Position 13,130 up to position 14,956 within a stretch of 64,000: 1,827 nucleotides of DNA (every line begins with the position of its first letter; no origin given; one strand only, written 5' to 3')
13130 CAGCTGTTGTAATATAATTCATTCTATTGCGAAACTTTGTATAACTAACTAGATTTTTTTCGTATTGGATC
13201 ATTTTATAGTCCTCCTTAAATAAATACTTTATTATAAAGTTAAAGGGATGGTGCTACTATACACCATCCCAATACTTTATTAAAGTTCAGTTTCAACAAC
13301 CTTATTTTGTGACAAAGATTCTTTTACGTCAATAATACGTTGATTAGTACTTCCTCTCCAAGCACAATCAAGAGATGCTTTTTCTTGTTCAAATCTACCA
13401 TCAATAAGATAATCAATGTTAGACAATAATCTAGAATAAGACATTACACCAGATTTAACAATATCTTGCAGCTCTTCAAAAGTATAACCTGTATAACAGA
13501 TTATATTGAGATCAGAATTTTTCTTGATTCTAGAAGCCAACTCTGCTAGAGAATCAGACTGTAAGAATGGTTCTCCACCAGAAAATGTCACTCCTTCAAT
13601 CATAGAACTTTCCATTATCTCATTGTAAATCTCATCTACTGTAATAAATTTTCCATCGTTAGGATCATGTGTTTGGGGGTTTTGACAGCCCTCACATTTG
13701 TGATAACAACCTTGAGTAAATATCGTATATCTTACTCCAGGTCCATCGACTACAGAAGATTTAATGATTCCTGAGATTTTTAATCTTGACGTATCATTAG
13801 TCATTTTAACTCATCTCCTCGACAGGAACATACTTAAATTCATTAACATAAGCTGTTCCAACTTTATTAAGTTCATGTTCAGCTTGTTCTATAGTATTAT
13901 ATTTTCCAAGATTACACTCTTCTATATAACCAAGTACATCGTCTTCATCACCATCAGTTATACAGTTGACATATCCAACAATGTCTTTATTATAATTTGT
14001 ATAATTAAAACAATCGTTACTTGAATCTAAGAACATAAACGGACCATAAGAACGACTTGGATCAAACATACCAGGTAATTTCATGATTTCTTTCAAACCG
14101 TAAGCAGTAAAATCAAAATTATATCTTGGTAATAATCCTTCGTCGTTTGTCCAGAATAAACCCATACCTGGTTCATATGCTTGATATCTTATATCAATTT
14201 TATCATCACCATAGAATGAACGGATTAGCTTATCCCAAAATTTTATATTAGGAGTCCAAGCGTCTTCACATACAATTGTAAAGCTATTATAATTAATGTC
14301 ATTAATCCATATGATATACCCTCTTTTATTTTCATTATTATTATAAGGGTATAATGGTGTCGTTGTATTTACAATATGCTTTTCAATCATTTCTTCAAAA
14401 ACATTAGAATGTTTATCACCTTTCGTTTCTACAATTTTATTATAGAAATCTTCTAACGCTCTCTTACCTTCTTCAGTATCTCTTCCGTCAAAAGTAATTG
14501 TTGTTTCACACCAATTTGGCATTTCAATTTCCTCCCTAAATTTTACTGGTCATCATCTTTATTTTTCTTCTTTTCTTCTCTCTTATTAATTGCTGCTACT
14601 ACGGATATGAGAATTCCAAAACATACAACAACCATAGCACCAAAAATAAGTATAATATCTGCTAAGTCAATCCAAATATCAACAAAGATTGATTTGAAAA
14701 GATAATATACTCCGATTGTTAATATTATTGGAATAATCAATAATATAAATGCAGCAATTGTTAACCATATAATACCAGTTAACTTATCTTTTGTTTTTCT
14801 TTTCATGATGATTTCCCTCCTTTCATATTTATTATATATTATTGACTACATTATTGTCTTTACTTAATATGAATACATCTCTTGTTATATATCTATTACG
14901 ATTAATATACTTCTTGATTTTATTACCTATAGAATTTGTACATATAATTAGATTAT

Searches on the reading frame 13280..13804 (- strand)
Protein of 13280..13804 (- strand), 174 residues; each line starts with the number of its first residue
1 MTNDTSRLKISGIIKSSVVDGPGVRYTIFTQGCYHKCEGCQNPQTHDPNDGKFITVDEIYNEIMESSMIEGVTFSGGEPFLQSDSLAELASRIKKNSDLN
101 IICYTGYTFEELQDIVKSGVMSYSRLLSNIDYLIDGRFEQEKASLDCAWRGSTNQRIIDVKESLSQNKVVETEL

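Call 12: search_protein_families(library=phrogs, proteins=[window:13280-13804:-], max_evalue=0.01)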
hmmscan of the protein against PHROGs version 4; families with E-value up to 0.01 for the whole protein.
window:13280-13804:- (174 aa): 6 families
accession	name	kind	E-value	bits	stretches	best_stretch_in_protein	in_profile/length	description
phrog_626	-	DNA, RNA and nucleotide metabolism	2e-44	152.1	1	9-169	2-162/164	anaerobic ribonucleotide reductase small subunit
phrog_2076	-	moron, auxiliary metabolic gene and host takeover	7.2e-11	43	1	18-95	27-111/247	QueE-like radical SAM domain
phrog_20267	-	DNA, RNA and nucleotide metabolism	1e-06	29.4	1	104-157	2-45/61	anaerobic ribonucleoside reductase small subunit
phrog_15140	-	other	0.001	19.1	1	29-109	93-173/366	radical SAM domain-containing protein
phrog_13987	-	other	0.0033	17.8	1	29-103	21-97/274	radical SAM domain-containing protein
phrog_31524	-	unknown function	0.0062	17.1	1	27-97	7-68/190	-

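Call 13: search_protein_families(library=pfam, proteins=[window:13280-13804:-], max_evalue=0.01)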
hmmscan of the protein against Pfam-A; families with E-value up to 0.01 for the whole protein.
window:13280-13804:- (174 aa): 2 families
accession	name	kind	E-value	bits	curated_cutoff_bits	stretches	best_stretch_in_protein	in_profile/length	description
PF13353.11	Fer4_12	-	2.8e-40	138.2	22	1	19-158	1-137/137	4Fe-4S single cluster domain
PF04055.27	Radical_SAM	-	1.3e-12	48.6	29.5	1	28-119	2-101/166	Radical SAM superfamily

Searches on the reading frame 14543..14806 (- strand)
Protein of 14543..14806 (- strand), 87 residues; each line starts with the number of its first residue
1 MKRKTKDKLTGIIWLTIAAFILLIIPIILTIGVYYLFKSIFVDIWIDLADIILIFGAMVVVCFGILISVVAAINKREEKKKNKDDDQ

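Call 12: search_protein_families(library=phrogs, proteins=[window:14543-14806:-], max_evalue=0.01)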
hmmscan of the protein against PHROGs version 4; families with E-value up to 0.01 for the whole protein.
window:14543-14806:- (87 aa): 2 families
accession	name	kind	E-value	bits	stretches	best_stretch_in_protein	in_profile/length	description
phrog_1930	-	unknown function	0.00036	21.5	0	51-77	19-45/71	-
phrog_944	-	moron, auxiliary metabolic gene and host takeover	0.0036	18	1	13-83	123-193/235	membrane protein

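Call 13: search_protein_families(library=pfam, proteins=[window:14543-14806:-], max_evalue=0.01)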
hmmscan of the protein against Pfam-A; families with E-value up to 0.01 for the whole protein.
window:14543-14806:- (87 aa): 3 families
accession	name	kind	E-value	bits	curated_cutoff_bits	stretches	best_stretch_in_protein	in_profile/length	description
PF13687.11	DUF4153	-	0.0006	19.5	27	1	3-83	79-161/373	Domain of unknown function (DUF4153)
PF05529.17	Bap31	-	0.00093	19.5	22.7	1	12-82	11-81/138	Bap31/Bap29 transmembrane region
PF07332.16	Phage_holin_3_6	-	0.0024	18.3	28.4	1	1-72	26-92/116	Putative Actinobacterial Holin-X, holin superfamily III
